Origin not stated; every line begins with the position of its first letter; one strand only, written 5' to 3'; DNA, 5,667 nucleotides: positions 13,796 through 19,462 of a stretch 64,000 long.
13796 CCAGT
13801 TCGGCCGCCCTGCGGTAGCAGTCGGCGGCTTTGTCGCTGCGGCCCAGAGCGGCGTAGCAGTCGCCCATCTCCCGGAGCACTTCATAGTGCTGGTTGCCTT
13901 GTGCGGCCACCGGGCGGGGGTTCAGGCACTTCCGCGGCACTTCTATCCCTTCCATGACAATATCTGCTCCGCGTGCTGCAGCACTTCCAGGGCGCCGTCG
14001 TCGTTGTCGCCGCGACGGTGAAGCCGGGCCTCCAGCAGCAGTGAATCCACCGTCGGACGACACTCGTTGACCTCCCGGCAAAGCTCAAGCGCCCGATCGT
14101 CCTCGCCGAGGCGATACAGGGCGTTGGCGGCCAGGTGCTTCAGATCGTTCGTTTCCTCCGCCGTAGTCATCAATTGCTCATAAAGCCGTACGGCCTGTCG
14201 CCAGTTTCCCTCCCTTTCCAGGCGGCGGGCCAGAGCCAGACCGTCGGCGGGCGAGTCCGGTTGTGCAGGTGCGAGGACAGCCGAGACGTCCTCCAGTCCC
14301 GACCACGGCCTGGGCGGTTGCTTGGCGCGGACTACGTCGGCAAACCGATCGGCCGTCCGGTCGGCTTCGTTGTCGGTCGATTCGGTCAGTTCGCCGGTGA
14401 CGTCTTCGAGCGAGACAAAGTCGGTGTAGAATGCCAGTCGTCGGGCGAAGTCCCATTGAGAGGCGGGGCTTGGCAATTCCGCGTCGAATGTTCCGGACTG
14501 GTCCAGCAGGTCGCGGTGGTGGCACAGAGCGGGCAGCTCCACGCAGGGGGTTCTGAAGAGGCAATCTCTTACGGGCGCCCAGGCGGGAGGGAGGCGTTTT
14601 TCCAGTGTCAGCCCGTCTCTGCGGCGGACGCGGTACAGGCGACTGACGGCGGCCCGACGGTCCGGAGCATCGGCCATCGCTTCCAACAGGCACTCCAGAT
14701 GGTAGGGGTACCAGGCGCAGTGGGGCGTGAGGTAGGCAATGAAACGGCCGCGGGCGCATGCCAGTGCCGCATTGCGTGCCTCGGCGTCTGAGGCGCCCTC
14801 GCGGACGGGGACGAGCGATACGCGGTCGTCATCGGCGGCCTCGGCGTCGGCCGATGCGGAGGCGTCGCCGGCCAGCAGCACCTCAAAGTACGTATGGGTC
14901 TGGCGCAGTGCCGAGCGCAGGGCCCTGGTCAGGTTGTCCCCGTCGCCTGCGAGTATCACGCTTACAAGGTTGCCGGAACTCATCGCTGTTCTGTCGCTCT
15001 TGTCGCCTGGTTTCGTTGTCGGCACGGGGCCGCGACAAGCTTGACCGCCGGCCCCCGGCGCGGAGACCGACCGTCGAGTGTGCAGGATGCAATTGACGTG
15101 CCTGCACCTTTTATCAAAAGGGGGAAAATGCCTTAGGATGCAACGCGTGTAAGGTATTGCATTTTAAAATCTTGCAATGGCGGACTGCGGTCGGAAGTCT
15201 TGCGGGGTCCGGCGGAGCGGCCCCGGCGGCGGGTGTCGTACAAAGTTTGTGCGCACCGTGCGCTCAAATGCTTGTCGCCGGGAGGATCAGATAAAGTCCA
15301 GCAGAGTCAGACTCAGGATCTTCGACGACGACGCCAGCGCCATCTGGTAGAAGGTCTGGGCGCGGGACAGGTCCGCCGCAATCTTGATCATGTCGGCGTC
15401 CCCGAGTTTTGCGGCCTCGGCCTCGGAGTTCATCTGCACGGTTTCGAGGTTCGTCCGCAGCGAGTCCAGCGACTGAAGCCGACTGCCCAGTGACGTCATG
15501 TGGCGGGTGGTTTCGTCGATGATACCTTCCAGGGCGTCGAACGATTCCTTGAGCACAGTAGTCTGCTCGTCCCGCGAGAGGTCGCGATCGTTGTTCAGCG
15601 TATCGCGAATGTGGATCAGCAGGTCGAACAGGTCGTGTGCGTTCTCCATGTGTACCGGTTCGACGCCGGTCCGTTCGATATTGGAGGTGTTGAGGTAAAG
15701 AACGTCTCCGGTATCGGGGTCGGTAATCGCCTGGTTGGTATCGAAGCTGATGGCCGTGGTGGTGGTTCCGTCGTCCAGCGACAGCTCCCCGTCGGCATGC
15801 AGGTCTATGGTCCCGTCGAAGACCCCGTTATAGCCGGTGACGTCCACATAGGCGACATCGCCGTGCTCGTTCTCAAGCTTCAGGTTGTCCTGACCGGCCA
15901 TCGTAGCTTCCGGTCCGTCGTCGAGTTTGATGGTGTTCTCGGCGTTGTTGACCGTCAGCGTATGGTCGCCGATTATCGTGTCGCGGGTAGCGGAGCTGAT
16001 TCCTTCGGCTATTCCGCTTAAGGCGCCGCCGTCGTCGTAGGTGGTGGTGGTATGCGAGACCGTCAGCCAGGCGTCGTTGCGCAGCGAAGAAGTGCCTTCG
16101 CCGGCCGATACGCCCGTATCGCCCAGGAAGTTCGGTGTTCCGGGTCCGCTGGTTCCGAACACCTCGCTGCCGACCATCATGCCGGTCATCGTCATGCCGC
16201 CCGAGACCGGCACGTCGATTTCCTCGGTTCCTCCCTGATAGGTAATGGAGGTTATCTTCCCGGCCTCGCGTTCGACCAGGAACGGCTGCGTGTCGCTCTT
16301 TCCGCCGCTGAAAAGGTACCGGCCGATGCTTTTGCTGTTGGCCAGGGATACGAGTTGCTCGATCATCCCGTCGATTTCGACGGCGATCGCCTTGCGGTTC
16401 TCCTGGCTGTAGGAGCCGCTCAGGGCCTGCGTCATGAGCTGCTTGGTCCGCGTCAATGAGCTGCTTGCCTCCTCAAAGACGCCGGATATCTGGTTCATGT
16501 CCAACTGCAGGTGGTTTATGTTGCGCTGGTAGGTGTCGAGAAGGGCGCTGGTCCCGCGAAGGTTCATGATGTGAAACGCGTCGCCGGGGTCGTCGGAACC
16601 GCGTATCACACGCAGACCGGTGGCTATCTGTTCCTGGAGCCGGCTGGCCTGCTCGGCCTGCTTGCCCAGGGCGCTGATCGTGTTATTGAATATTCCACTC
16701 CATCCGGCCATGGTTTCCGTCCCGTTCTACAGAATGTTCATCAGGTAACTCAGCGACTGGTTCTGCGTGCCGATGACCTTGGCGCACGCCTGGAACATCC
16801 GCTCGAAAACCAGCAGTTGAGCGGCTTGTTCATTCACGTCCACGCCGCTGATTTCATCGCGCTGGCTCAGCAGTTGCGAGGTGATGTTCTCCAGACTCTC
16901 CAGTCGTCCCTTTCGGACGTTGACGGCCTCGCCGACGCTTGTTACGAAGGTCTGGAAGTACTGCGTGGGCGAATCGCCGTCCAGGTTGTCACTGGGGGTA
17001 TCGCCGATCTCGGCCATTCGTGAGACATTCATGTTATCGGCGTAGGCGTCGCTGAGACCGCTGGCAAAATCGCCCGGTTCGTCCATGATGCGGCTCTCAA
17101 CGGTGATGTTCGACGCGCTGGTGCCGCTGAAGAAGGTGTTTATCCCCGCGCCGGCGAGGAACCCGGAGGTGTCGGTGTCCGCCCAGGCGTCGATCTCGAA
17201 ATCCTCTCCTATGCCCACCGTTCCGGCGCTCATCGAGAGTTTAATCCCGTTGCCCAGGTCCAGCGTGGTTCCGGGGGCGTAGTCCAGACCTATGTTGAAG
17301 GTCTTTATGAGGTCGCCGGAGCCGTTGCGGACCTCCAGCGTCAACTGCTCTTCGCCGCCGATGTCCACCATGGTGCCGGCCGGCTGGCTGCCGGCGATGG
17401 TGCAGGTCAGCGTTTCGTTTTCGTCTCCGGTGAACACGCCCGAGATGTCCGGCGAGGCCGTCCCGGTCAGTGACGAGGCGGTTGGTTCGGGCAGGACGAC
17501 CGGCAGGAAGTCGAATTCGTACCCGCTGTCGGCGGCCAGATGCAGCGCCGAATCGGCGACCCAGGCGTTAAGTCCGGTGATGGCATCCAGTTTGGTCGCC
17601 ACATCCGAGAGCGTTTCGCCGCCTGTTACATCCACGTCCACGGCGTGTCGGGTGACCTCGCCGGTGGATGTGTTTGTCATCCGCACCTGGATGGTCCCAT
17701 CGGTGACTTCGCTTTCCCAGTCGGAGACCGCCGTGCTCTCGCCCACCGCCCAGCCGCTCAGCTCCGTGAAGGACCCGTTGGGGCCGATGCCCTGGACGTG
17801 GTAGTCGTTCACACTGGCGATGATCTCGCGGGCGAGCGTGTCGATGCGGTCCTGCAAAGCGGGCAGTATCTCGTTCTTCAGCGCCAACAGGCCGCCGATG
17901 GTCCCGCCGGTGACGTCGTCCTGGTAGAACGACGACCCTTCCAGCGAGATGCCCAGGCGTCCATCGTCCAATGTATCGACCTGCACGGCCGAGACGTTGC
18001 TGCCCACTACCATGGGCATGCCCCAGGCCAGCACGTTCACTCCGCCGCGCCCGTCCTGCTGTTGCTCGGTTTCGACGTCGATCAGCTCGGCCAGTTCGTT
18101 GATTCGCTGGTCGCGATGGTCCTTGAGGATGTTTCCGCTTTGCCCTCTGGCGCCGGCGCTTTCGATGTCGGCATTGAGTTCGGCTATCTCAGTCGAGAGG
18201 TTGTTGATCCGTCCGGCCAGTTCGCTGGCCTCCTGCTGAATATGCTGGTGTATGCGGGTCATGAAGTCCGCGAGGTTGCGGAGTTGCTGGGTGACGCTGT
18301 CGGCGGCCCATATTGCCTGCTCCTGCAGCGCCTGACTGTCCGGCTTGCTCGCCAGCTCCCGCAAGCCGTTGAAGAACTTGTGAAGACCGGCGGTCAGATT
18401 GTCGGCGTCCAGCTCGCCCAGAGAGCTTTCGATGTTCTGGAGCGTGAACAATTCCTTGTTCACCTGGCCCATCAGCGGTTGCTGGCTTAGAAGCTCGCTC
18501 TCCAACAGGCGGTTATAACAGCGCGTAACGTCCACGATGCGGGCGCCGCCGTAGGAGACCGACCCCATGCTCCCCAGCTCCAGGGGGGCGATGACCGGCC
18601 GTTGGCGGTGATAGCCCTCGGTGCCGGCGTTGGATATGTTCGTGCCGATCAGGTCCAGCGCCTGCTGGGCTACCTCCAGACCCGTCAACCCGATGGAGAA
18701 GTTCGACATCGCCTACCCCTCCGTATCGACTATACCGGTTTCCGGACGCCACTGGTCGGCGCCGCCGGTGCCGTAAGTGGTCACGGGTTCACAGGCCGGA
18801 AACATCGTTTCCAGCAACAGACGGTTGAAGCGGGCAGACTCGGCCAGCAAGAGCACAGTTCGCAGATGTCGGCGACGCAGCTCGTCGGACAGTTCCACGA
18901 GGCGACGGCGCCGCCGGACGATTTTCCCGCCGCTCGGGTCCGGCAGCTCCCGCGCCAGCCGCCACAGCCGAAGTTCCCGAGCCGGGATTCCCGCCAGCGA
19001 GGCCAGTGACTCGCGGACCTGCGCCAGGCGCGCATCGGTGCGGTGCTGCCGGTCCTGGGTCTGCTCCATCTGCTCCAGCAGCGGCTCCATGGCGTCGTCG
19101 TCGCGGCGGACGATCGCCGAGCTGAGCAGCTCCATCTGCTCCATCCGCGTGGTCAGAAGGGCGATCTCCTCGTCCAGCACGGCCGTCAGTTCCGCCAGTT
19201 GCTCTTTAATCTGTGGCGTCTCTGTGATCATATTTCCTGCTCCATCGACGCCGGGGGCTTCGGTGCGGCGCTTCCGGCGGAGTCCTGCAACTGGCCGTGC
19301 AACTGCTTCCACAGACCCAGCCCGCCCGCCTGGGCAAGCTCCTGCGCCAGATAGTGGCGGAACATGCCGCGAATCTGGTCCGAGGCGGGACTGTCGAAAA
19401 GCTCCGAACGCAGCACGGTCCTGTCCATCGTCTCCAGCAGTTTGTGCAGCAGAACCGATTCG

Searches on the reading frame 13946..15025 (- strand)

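Call 75: search_protein_families(library=pfam, proteins=[window:13946-15025:-], max_evalue=0.0001)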
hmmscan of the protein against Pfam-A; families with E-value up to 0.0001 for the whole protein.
window:13946-15025:- (360 aa): 5 families
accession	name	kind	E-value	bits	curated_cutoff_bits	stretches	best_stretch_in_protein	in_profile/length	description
PF00535.33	Glycos_transf_2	-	1.4e-12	48.3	23.3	1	30-135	11-121/168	Glycosyl transferase family 2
PF13176.12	TPR_7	-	6.6e-06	26.3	27.9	0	264-294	4-34/36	Tetratricopeptide repeat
PF13424.12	TPR_12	-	8.9e-06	26.3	30.1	0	265-308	9-53/77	Tetratricopeptide repeat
PF07719.23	TPR_2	-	3.6e-05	24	27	0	298-324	6-32/34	Tetratricopeptide repeat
PF20308.4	TPR-S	-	4.8e-05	24.3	27.6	0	274-339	1-64/102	Tetratricopeptide Repeats-Sensor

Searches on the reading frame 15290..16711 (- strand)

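Call 75: search_protein_families(library=pfam, proteins=[window:15290-16711:-], max_evalue=0.0001)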
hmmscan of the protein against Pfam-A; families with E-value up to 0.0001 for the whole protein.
window:15290-16711:- (474 aa): 2 families
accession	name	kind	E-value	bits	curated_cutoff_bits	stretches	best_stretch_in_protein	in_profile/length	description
PF00669.25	Flagellin_N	-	5.3e-16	59.4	26.6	1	9-137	8-137/139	Bacterial flagellin N-terminal helical region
PF00700.27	Flagellin_C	-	1.8e-05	25.4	23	1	393-472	3-84/86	Bacterial flagellin C-terminal helical region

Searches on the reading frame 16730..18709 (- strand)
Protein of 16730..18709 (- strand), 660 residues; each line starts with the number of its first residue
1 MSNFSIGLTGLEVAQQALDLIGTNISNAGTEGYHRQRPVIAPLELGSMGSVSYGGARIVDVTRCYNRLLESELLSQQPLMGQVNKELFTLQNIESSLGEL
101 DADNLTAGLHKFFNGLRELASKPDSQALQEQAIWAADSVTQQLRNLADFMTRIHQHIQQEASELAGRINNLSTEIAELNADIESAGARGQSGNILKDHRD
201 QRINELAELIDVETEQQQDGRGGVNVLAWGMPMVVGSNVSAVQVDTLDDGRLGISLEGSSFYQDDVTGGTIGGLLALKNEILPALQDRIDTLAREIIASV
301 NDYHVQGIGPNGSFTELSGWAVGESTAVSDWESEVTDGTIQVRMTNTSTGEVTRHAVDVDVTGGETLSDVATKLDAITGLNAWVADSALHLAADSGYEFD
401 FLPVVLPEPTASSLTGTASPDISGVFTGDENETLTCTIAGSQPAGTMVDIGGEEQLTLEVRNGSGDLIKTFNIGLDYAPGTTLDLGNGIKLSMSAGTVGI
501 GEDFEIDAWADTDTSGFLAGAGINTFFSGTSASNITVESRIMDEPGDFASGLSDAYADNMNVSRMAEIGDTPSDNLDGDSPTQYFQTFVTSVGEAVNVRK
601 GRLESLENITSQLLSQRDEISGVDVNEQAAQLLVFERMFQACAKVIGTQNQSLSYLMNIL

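Call 75: search_protein_families(library=pfam, proteins=[window:16730-18709:-], max_evalue=0.0001)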
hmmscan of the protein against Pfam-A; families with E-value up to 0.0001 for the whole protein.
window:16730-18709:- (660 aa): 2 families
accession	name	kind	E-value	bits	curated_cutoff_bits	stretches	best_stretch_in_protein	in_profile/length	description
PF22638.1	FlgK_D1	-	1.3e-46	159.6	28.6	1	90-313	1-227/233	Flagellar hook-associated protein FlgK helical domain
PF06429.18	Flg_bbr_C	-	5.5e-07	29.4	23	1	616-658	3-45/46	Flagellar basal body rod FlgEFG protein C-terminal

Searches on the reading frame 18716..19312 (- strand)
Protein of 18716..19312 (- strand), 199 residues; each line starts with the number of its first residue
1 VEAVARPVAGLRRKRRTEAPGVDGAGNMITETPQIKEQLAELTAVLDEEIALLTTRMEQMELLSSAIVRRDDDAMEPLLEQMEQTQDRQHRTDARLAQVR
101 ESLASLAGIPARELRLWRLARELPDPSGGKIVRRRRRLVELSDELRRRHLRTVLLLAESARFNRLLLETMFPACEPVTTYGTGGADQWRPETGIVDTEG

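Call 75: search_protein_families(library=pfam, proteins=[window:18716-19312:-], max_evalue=0.0001)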
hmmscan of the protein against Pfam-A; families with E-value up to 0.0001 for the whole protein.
window:18716-19312:- (199 aa): 1 family
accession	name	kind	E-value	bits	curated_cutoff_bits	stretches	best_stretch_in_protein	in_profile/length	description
PF05130.17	FlgN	-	3.6e-07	31.1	30.5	1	39-185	3-144/147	FlgN protein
